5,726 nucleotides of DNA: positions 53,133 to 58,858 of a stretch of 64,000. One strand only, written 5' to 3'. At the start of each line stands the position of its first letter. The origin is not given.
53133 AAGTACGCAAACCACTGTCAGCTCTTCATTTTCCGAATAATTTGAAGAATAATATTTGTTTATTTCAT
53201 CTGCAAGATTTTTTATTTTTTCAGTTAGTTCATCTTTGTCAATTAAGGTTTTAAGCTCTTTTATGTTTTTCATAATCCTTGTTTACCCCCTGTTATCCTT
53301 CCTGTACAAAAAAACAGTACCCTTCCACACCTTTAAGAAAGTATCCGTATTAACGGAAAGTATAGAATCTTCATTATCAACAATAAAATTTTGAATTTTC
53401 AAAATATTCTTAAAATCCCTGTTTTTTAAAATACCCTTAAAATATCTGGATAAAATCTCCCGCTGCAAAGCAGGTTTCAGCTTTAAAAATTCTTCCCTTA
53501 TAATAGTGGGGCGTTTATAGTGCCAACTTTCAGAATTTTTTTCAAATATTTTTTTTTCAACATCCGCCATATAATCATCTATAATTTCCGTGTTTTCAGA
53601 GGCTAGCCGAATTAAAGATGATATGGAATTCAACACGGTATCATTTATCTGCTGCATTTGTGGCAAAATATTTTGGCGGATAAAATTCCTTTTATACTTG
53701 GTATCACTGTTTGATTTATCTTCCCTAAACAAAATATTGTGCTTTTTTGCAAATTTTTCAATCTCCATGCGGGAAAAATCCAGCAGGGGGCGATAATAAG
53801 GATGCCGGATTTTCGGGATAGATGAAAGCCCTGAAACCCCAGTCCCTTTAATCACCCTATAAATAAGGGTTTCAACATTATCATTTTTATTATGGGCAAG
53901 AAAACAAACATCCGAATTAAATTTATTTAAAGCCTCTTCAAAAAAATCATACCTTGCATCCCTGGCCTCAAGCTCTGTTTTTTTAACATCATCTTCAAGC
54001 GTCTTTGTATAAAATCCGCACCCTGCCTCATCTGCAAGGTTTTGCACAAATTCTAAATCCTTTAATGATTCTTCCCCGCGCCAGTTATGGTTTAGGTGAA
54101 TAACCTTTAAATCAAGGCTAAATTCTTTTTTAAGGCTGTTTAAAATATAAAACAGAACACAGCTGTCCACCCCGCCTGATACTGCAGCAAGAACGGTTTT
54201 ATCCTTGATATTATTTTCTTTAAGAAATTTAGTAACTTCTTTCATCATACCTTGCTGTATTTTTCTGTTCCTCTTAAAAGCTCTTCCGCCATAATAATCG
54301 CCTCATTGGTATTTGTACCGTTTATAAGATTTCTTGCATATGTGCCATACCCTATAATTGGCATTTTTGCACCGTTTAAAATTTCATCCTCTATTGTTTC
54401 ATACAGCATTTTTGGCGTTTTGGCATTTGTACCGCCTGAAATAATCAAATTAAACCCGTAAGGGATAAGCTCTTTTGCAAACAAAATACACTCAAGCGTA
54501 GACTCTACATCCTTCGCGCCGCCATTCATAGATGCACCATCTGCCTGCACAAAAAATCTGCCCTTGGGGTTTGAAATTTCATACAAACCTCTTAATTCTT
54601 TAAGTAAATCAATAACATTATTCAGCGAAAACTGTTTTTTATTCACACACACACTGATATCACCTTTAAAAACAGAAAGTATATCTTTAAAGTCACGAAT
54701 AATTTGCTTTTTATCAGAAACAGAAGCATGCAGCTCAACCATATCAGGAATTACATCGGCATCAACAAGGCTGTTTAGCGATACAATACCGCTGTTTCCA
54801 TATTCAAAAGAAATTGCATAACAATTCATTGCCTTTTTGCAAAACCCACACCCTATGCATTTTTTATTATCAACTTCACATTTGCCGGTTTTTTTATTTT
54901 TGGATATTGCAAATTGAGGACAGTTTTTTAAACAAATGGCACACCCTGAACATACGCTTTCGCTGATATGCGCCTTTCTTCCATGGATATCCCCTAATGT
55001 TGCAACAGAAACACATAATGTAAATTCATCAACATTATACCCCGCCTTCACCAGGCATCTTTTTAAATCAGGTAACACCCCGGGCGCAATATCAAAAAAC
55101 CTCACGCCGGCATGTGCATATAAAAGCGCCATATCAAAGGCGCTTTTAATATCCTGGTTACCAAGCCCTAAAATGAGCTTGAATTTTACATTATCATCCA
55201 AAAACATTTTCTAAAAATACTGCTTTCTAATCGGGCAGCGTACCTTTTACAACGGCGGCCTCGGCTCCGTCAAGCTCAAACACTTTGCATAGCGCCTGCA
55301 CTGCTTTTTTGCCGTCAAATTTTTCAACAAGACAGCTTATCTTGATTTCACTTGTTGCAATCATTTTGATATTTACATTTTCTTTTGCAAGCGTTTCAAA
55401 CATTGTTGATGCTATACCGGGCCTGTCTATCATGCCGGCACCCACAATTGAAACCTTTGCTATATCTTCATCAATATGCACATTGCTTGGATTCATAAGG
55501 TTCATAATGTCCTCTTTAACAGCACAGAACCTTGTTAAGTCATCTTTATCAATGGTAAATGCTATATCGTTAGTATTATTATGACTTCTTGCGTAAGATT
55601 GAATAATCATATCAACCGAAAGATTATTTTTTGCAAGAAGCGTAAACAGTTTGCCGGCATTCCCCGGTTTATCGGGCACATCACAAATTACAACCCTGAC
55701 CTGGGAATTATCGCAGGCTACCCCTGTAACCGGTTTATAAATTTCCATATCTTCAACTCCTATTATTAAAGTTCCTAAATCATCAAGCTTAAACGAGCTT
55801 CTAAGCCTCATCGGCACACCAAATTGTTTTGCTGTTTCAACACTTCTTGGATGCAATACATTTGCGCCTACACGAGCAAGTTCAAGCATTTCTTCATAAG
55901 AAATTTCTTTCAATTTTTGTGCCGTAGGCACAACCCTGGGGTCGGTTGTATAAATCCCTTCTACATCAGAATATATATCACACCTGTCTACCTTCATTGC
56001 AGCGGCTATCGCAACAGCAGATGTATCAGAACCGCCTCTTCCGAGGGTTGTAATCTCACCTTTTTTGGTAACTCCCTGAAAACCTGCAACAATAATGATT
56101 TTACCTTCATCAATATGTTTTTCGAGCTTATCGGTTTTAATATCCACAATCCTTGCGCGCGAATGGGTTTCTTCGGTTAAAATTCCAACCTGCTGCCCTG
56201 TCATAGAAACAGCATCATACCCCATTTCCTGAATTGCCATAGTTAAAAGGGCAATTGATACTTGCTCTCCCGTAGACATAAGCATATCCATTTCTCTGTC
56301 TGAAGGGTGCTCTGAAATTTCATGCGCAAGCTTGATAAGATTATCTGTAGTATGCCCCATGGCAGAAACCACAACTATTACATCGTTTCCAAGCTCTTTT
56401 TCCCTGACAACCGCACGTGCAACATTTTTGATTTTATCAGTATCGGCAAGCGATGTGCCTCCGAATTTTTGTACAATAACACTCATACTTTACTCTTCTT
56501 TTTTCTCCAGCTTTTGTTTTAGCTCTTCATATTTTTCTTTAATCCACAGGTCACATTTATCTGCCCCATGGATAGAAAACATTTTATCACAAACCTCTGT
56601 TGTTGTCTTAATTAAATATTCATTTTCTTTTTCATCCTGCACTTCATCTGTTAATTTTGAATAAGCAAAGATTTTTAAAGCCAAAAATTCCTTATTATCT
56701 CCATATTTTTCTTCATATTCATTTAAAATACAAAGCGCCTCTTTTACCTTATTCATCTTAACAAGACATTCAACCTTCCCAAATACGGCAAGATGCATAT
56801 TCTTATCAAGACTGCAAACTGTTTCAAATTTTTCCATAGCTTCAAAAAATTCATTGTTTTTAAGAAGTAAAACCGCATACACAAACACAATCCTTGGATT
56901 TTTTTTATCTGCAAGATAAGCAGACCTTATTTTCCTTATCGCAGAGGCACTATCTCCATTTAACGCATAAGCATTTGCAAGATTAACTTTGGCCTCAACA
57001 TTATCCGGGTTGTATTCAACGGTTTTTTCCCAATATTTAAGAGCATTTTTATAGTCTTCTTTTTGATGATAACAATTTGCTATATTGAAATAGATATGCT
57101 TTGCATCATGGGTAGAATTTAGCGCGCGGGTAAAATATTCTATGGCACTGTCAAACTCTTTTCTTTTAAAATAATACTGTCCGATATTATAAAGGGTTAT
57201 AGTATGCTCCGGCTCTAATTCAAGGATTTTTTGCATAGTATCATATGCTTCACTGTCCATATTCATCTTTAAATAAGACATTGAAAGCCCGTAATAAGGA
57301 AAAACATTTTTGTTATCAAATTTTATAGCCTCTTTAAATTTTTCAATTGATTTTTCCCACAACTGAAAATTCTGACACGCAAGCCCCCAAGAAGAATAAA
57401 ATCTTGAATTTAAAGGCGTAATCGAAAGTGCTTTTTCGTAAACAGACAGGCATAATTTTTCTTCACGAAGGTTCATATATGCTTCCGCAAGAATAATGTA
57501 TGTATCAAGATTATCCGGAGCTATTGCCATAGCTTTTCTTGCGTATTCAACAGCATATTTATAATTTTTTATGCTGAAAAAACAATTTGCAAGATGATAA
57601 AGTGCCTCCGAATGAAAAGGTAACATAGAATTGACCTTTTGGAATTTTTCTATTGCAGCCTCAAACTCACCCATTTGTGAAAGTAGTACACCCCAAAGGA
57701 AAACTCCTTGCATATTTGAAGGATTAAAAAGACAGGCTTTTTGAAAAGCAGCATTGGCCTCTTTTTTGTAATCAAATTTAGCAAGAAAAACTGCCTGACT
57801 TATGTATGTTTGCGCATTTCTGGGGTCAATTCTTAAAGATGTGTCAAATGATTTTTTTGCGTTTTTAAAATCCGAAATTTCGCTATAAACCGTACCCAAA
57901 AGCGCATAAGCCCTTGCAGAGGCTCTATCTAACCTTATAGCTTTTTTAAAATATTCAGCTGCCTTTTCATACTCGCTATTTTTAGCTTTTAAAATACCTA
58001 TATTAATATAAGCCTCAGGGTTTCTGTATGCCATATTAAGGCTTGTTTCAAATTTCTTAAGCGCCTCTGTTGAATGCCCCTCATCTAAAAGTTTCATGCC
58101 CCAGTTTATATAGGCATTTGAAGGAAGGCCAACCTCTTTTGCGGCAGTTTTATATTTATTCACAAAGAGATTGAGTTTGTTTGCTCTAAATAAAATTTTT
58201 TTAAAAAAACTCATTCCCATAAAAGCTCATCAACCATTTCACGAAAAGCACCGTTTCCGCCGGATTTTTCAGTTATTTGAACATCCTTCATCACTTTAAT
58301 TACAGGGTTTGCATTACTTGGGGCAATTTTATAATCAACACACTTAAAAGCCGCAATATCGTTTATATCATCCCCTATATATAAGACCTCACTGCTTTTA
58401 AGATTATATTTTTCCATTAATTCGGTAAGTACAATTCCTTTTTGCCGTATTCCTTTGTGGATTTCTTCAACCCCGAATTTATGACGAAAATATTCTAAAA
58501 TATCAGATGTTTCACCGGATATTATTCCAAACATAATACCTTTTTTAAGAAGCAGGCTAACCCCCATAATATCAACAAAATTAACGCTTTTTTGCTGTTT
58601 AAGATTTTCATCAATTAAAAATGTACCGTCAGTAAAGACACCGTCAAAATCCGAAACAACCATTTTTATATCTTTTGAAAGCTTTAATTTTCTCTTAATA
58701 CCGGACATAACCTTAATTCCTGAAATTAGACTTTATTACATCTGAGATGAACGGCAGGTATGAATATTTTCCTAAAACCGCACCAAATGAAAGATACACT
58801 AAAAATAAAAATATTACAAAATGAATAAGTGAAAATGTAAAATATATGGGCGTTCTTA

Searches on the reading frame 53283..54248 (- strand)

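Call 8: search_protein_families(library=pfam, proteins=[window:53283-54248:-], max_evalue=0.001)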
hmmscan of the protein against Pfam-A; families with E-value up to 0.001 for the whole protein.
window:53283-54248:- (321 aa): 1 family
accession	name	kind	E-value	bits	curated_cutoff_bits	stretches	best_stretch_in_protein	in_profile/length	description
PF01171.26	ATP_bind_3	-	4.3e-51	173.7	27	1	19-193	2-182/182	PP-loop family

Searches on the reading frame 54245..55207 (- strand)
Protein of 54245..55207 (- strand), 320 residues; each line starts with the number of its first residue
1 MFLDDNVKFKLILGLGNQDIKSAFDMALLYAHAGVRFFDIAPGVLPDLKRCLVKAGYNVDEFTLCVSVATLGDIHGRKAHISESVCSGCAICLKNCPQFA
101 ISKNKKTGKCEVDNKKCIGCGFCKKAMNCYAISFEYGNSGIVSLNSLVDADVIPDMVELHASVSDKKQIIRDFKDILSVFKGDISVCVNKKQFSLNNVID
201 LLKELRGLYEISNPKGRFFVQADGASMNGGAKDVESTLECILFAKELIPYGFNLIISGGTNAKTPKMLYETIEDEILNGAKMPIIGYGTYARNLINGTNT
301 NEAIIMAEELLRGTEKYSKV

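Call 8: search_protein_families(library=pfam, proteins=[window:54245-55207:-], max_evalue=0.001)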
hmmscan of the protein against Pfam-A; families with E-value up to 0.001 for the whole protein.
window:54245-55207:- (320 aa): 6 families
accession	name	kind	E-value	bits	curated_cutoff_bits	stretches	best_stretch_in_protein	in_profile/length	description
PF12617.14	LdpA_C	-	9.6e-09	35.5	22.2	1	154-298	7-150/184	Light dependent period A C-terminal domain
PF00037.32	Fer4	-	2.7e-05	24.2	21.1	0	80-102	2-24/24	4Fe-4S binding domain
PF12797.12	Fer4_2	-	0.00018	21.7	24.5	0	79-97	3-21/22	4Fe-4S binding domain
PF14697.11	Fer4_21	-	0.00035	21.1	35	1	79-125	1-49/59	4Fe-4S dicluster domain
PF12838.12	Fer4_7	-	0.00037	21.3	27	1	86-125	2-46/52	4Fe-4S dicluster domain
PF13237.11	Fer4_10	-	0.00092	19.5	25.5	0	81-124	4-49/53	4Fe-4S dicluster domain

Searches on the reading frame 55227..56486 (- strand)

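Call 8: search_protein_families(library=pfam, proteins=[window:55227-56486:-], max_evalue=0.001)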
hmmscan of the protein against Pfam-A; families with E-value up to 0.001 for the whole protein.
window:55227-56486:- (419 aa): 4 families
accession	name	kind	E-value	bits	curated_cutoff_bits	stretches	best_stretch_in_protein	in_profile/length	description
PF00696.33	AA_kinase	-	1.6e-56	192.1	24.9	1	3-229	2-233/234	Amino acid kinase family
PF22468.2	ACT_9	-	1.1e-32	112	27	2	345-403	1-61/61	ACT domain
PF13840.12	ACT_7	-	3.1e-19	69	27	1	338-400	2-64/65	ACT domain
PF01842.31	ACT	-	1.8e-15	56.8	27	2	265-316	2-50/66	ACT domain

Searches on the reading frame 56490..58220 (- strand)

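Call 8: search_protein_families(library=pfam, proteins=[window:56490-58220:-], max_evalue=0.001)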
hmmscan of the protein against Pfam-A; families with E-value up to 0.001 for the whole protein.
window:56490-58220:- (576 aa): 28 families (the best 25 are shown)
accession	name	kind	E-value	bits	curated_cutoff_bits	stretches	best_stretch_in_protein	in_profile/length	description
PF07719.23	TPR_2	-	2.3e-56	183.7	27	4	376-407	3-34/34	Tetratricopeptide repeat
PF00515.34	TPR_1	-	1.4e-44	148.6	27.8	4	377-407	4-34/34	Tetratricopeptide repeat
PF14559.12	TPR_19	-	3e-38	130.4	25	2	386-428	3-45/68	Tetratricopeptide repeat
PF13181.12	TPR_8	-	9e-37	122.5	25.7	3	376-407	3-34/34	Tetratricopeptide repeat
PF13431.12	TPR_17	-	1e-31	106.9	24.4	0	397-428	2-33/34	Tetratricopeptide repeat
PF13432.12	TPR_16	-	3.5e-31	107.7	32.7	4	387-437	10-60/65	Tetratricopeptide repeat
PF13414.12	TPR_11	-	2.5e-27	94.7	26.8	2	382-422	2-42/42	TPR repeat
PF13424.12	TPR_12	-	6.3e-25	87.6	30.1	3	70-132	5-75/77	Tetratricopeptide repeat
PF23914.1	TPR_CcmH_CycH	-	2.5e-22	79.8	42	2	102-204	50-155/158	Cytochrome c-type biogenesis protein H TPR domain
PF13176.12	TPR_7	-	7.2e-21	72.9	27.9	0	378-407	3-34/36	Tetratricopeptide repeat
PF12895.13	ANAPC3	-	1.6e-20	73.6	27.2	3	436-501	16-81/82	Anaphase-promoting complex, cyclosome, subunit 3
PF13428.12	TPR_14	-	1.3e-19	69.1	23.5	0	409-450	2-43/44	Tetratricopeptide repeat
PF13174.12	TPR_6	-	1.8e-15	56.9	26.3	0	205-236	1-32/33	Tetratricopeptide repeat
PF25063.1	ARM_TT21_C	-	1.1e-13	51.9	35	1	55-132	82-159/209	Tetratricopeptide repeat protein 21 C-terminal ARM domain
PF14561.12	TPR_20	-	1.6e-12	48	25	0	398-429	12-43/90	Tetratricopeptide repeat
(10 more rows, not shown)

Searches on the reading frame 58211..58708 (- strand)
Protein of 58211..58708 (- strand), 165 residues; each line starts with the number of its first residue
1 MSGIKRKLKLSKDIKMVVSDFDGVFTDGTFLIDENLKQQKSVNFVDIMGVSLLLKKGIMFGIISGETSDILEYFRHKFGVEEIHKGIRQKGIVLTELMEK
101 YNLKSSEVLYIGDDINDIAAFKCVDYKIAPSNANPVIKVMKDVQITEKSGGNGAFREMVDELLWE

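Call 8: search_protein_families(library=pfam, proteins=[window:58211-58708:-], max_evalue=0.001)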
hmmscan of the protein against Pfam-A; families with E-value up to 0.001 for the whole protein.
window:58211-58708:- (165 aa): 4 families
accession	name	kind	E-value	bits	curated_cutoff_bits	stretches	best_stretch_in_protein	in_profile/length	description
PF08282.18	Hydrolase_3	-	7.9e-11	42.6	20.9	1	60-148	158-246/255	haloacid dehalogenase-like hydrolase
PF00702.32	Hydrolase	-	1.9e-09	38.6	26.4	1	53-124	110-190/191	haloacid dehalogenase-like hydrolase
PF13419.12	HAD_2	-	4.1e-06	27.5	23.8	1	53-121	91-168/178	Haloacid dehalogenase-like hydrolase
PF02358.22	Trehalose_PPase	-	0.00087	18.9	27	0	82-128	158-207/235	Trehalose-phosphatase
